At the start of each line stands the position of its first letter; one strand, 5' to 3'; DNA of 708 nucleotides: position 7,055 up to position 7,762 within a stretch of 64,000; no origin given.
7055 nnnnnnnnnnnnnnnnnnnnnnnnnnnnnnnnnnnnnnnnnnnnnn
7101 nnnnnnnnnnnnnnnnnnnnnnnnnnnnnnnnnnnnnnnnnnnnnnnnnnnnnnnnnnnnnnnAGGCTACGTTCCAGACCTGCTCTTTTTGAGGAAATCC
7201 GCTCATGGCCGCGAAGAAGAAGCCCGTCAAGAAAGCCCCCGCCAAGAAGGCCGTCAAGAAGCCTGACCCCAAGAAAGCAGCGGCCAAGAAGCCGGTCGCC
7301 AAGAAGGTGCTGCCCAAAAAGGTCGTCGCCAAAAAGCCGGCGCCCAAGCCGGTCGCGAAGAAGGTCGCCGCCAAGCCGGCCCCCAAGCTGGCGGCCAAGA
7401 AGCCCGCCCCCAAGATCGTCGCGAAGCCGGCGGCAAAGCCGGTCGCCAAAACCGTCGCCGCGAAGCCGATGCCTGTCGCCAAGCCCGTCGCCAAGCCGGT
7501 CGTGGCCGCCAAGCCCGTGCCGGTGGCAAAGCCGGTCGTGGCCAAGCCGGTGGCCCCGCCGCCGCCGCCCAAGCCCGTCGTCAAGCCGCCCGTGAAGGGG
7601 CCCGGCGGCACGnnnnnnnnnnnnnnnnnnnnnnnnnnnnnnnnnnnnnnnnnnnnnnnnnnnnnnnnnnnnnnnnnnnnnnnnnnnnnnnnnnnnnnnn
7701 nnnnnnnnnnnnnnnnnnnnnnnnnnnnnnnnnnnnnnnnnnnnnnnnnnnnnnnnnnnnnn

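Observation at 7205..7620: Malate synthase A fused to a ~130-aa histone H1/AlgP-like Lys-Ala-Pro repeat N-terminus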

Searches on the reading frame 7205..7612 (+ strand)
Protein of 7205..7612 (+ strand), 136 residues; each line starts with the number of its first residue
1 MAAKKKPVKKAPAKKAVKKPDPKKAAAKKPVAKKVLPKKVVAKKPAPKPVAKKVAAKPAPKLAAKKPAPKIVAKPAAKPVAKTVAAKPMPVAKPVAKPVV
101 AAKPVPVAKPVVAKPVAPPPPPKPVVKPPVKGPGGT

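Call 3: search_protein_families(library=pfam, proteins=[window:7205-7612:+], max_evalue=1)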
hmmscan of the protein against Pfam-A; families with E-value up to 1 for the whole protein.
window:7205-7612:+ (136 aa): 1 family
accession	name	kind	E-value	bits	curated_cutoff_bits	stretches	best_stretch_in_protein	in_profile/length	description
PF07382.16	HC2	-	1.6e-06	28.8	40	1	2-118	4-128/194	Histone H1-like nucleoprotein HC2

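Call 25: find_homologous_proteins(query=window:7205-7603:+, max_evalue=0.001)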
Query window:7205-7603:+: 8000 candidates shared short words with the query, none scored E <= 0.001.
